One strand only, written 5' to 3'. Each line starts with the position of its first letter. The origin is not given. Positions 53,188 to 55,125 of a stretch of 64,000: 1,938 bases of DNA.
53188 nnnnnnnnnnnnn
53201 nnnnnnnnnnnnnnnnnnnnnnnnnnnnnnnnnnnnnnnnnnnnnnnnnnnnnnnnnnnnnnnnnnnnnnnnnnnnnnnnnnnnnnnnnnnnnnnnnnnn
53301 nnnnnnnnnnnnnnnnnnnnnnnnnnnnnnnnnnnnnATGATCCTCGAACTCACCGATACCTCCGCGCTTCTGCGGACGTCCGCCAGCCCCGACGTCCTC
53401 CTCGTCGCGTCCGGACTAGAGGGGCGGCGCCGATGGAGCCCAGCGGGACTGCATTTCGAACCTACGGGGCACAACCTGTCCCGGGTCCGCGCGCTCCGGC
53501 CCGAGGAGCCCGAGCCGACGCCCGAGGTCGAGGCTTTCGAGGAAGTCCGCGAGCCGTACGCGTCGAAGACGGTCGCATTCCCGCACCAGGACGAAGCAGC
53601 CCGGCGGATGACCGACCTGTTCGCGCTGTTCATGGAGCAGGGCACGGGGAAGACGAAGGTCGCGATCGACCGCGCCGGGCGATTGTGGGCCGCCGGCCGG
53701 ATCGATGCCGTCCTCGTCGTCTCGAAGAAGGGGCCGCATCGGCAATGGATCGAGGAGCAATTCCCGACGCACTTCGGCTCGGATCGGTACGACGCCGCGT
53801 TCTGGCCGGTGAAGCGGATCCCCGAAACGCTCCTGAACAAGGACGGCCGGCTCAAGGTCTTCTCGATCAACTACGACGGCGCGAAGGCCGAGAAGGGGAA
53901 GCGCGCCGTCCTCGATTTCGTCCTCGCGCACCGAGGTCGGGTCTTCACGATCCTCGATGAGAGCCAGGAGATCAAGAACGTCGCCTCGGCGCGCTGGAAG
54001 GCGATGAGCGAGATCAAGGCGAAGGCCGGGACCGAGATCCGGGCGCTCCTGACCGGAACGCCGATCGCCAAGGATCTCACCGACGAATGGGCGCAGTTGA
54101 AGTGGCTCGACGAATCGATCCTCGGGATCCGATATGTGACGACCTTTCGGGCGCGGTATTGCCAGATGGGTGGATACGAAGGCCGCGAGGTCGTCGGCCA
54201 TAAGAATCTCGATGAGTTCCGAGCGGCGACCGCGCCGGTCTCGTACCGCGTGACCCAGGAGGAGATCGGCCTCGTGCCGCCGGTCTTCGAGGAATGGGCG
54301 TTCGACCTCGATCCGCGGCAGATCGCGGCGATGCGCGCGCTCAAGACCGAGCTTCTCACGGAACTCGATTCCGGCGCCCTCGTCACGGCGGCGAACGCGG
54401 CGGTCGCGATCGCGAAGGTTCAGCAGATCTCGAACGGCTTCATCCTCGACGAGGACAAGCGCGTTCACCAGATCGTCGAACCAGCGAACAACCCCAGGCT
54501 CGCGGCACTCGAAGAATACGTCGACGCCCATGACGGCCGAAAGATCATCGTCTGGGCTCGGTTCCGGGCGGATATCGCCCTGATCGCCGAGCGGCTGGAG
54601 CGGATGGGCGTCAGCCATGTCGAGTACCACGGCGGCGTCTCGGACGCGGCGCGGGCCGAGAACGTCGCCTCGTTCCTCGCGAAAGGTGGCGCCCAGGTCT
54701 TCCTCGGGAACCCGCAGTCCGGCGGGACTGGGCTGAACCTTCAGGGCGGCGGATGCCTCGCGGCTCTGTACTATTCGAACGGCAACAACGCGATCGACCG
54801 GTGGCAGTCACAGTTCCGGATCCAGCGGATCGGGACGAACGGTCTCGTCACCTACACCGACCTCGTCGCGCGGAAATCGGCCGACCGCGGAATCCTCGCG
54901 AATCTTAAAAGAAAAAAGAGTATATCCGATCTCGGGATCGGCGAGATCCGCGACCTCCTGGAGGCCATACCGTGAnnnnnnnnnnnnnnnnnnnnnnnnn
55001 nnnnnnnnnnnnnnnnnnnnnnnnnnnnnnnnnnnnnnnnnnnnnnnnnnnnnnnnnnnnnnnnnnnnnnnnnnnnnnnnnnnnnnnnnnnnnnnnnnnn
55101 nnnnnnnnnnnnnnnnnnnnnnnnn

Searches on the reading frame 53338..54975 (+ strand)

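Call 14: search_protein_families(library=pfam, proteins=[window:53338-54975:+], max_evalue=0.01)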
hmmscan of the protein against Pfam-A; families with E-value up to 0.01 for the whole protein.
window:53338-54975:+ (545 aa): 3 families
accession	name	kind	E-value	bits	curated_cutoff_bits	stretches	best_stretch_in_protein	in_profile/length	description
PF00176.29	SNF2-rel_dom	-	7.2e-08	32.3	24.9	1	100-264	25-185/290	SNF2-related domain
PF00271.37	Helicase_C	-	2.2e-06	28.3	23.5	1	388-499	3-110/110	Helicase conserved C-terminal domain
PF04851.21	ResIII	-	0.0079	16.6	22.5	0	84-186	8-114/164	Type III restriction enzyme, res subunit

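Call 15: search_protein_families(library=phrogs, proteins=[window:53338-54975:+], max_evalue=0.001)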
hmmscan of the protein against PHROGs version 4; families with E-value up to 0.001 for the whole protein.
window:53338-54975:+ (545 aa): 3 families
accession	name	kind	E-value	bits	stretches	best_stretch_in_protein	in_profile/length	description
phrog_62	-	DNA, RNA and nucleotide metabolism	5.7e-99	333.4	1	29-541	658-1140/1881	DNA helicase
phrog_29996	-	unknown function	9.2e-08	31.5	1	196-534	833-1164/1189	-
phrog_16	-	DNA, RNA and nucleotide metabolism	0.00026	20.3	0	391-516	483-605/986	DNA helicase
